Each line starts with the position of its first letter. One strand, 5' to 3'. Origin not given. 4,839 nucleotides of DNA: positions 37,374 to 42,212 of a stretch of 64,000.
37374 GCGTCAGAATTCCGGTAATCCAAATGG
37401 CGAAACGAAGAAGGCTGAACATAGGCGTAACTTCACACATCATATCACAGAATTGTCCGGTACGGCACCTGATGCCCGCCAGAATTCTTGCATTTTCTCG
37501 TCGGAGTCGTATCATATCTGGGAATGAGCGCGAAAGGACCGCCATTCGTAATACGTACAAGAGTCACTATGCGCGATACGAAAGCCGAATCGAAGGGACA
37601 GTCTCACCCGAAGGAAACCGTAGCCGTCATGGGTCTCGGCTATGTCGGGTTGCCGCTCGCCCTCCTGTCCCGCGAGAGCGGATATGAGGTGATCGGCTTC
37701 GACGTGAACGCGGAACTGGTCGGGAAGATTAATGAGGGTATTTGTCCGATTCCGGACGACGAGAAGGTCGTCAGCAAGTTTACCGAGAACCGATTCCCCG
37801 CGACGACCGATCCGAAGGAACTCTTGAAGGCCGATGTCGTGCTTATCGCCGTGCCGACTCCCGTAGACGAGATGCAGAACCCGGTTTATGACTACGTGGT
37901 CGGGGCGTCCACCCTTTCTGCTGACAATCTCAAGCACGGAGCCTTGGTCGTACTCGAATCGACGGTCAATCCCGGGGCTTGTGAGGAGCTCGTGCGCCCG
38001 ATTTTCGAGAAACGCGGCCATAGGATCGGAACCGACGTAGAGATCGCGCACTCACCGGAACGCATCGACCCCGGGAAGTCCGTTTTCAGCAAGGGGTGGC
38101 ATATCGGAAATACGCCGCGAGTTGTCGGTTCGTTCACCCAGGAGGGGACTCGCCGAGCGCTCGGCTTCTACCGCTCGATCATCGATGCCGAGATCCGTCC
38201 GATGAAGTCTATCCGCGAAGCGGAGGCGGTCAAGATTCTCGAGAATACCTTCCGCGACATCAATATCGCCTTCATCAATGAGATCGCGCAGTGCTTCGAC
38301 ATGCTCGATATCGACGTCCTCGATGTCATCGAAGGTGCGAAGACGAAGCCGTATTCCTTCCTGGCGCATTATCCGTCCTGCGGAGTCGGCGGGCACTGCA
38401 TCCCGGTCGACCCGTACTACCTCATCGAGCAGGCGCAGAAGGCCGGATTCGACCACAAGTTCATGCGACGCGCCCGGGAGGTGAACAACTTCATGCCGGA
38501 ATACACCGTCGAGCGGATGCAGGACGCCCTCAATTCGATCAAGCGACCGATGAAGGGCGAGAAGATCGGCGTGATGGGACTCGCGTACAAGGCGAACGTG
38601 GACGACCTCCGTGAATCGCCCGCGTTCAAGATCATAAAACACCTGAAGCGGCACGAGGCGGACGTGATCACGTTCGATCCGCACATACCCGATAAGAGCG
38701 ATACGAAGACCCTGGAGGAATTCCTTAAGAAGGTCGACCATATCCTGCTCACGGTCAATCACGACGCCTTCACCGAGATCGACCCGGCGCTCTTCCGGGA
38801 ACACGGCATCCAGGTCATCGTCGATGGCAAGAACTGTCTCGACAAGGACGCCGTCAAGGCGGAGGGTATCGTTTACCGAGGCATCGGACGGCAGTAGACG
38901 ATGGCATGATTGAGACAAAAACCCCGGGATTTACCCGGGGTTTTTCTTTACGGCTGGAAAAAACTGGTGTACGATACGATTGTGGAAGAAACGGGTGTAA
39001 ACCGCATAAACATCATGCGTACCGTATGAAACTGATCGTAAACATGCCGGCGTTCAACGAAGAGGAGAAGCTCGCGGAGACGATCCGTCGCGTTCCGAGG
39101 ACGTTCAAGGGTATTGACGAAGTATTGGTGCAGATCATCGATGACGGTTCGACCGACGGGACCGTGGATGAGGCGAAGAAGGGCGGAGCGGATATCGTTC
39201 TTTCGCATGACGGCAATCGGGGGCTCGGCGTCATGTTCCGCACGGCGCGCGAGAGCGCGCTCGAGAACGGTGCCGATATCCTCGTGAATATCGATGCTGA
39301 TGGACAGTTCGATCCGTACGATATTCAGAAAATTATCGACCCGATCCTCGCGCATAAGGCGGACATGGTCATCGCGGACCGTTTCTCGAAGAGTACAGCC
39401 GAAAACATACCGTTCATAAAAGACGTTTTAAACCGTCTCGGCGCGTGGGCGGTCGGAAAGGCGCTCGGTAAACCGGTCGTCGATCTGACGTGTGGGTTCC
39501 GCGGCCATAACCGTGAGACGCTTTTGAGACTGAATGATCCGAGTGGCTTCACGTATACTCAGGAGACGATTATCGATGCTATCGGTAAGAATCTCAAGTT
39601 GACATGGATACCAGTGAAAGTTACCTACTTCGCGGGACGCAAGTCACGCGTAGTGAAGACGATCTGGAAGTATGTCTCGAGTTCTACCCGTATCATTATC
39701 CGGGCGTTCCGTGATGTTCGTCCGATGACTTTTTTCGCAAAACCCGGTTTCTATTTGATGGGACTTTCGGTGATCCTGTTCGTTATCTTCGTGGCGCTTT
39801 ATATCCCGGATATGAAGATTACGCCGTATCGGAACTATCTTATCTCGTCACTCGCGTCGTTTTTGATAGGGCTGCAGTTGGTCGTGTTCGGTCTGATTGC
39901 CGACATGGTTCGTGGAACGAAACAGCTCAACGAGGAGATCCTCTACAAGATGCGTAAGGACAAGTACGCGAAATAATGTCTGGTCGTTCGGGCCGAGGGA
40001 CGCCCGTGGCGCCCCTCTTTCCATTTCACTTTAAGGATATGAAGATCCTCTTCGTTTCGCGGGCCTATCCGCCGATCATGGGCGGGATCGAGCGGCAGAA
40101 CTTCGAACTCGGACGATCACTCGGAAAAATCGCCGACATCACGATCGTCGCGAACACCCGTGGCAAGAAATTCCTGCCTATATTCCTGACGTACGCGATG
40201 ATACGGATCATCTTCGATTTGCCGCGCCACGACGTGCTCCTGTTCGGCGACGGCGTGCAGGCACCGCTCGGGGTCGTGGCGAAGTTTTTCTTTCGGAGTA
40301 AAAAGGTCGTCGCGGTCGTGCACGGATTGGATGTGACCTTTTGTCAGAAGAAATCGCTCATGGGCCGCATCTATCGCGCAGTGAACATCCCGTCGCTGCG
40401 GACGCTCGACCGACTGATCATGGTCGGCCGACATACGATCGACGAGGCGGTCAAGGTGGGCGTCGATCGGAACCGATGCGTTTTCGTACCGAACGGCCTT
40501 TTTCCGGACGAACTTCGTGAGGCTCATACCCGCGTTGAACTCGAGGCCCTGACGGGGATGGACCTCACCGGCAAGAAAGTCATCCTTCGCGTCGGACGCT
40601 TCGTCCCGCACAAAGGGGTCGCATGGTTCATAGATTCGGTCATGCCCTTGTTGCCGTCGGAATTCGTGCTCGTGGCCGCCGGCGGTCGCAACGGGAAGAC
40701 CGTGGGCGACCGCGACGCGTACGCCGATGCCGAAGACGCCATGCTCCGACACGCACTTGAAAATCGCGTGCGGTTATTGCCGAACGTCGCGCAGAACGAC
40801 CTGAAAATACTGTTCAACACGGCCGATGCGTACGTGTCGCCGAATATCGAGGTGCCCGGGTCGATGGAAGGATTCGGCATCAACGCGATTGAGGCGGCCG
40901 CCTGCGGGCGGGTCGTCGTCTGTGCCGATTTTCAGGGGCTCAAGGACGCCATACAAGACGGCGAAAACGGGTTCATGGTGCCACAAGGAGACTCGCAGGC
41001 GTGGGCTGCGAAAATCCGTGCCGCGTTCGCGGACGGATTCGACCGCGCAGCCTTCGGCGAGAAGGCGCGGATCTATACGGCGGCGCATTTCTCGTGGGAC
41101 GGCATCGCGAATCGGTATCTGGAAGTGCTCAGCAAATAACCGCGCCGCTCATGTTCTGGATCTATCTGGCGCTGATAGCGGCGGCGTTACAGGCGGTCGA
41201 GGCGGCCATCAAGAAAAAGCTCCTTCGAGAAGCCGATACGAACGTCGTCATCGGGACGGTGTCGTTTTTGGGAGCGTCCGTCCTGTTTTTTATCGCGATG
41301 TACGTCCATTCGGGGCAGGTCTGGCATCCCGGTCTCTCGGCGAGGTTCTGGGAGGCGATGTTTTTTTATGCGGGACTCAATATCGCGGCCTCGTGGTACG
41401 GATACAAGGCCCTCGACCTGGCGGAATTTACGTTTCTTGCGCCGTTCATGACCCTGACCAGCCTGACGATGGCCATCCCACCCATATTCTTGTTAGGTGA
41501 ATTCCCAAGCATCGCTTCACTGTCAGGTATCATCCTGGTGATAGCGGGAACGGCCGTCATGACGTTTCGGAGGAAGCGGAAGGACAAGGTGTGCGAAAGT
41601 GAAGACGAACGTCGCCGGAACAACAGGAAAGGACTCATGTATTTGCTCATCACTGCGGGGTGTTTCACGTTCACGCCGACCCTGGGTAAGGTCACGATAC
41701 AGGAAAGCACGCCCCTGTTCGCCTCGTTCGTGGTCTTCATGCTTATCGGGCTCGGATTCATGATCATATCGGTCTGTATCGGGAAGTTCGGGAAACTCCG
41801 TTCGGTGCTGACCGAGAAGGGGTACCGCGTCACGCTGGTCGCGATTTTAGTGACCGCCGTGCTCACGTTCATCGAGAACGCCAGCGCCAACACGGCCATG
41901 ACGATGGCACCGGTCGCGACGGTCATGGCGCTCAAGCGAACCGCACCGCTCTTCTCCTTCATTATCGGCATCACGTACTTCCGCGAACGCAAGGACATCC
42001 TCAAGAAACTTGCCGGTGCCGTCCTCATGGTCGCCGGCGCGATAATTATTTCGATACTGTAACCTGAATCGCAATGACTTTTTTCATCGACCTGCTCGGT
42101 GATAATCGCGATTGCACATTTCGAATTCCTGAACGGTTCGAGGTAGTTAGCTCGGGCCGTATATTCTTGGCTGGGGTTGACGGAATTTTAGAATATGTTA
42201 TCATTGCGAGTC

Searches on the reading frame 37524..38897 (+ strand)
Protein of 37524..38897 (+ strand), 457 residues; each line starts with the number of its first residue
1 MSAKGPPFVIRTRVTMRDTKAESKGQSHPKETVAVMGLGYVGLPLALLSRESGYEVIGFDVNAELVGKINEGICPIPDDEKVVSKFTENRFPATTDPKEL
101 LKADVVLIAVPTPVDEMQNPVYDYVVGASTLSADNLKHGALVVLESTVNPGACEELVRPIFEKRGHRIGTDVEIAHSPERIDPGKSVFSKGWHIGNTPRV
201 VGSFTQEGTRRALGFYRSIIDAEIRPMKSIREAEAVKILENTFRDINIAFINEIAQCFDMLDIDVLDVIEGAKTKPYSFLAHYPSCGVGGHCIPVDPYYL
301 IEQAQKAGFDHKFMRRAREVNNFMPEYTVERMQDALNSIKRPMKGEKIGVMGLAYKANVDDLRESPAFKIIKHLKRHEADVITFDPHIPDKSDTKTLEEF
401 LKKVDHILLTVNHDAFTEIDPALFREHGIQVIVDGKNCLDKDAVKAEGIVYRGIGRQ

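Call 13: search_protein_families(library=pfam, proteins=[window:37524-38897:+], max_evalue=0.001)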
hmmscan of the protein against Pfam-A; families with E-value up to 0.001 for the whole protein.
window:37524-38897:+ (457 aa): 6 families
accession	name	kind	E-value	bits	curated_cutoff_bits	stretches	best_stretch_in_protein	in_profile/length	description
PF03721.20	UDPG_MGDP_dh_N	-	1.3e-34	119.9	27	1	32-209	2-180/187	UDP-glucose/GDP-mannose dehydrogenase family, NAD binding domain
PF00984.24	UDPG_MGDP_dh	-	9.6e-30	103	25.4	1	231-322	1-93/94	UDP-glucose/GDP-mannose dehydrogenase family, central domain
PF03720.21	UDPG_MGDP_dh_C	-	1.2e-23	83.9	30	1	349-441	1-103/103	UDP-glucose/GDP-mannose dehydrogenase family, UDP binding domain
PF03446.21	NAD_binding_2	-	1.5e-06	28.8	21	1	32-170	1-117/161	NAD binding domain of 6-phosphogluconate dehydrogenase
PF02826.25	2-Hacid_dh_C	-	3.8e-05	23.6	25.1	0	19-64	25-70/178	D-isomer specific 2-hydroxyacid dehydrogenase, NAD binding domain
PF01210.29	NAD_Gly3P_dh_N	-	0.0003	21.2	23.1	0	33-112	2-79/158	NAD-dependent glycerol-3-phosphate dehydrogenase N-terminus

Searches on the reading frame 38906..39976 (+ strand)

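Call 13: search_protein_families(library=pfam, proteins=[window:38906-39976:+], max_evalue=0.001)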
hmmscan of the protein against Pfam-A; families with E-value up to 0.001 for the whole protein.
window:38906-39976:+ (356 aa): 1 family
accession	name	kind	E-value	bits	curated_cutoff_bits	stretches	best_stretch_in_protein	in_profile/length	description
PF00535.33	Glycos_transf_2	-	2.1e-17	64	23.3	1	47-168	4-124/168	Glycosyl transferase family 2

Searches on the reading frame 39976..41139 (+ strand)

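Call 13: search_protein_families(library=pfam, proteins=[window:39976-41139:+], max_evalue=0.001)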
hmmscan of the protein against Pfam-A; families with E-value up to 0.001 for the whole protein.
window:39976-41139:+ (387 aa): 6 families
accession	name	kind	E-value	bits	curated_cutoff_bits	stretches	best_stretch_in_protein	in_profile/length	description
PF00534.26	Glycos_transf_1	-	3.7e-29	101.9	26.4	1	199-365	14-170/172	Glycosyl transferases group 1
PF13692.12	Glyco_trans_1_4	-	8.7e-27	94.6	27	1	201-353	2-142/142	Glycosyl transferases group 1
PF13439.12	Glyco_transf_4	-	5.6e-07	30.2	28.5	1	72-175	61-166/170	Glycosyltransferase Family 4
PF13579.12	Glyco_trans_4_4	-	9.3e-06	26.5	29.7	1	77-174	65-158/158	Glycosyl transferase 4-like domain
PF13524.12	Glyco_trans_1_2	-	2.1e-05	24.9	25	1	252-382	27-143/144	Glycosyl transferase-like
PF20706.3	GT4-conflict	-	0.00017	21.2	26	1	293-378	287-382/385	Family 4 Glycosyltransferase in conflict systems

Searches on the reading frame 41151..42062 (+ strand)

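Call 13: search_protein_families(library=pfam, proteins=[window:41151-42062:+], max_evalue=0.001)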
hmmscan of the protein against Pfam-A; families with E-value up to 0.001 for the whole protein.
window:41151-42062:+ (303 aa): 4 families
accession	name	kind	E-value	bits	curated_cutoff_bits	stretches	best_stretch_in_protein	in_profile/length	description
PF00892.27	EamA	-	9.3e-17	62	28.2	2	160-301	2-134/135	EamA-like transporter family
PF06027.18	SLC35F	-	2.3e-05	24.5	21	1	108-299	115-296/299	Solute carrier family 35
PF03151.22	TPT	-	0.00018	21.5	30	0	203-301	39-136/291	Triose-phosphate Transporter family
PF00335.26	Tetraspanin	-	0.0009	19.4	32.1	1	118-212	8-98/225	Tetraspanin family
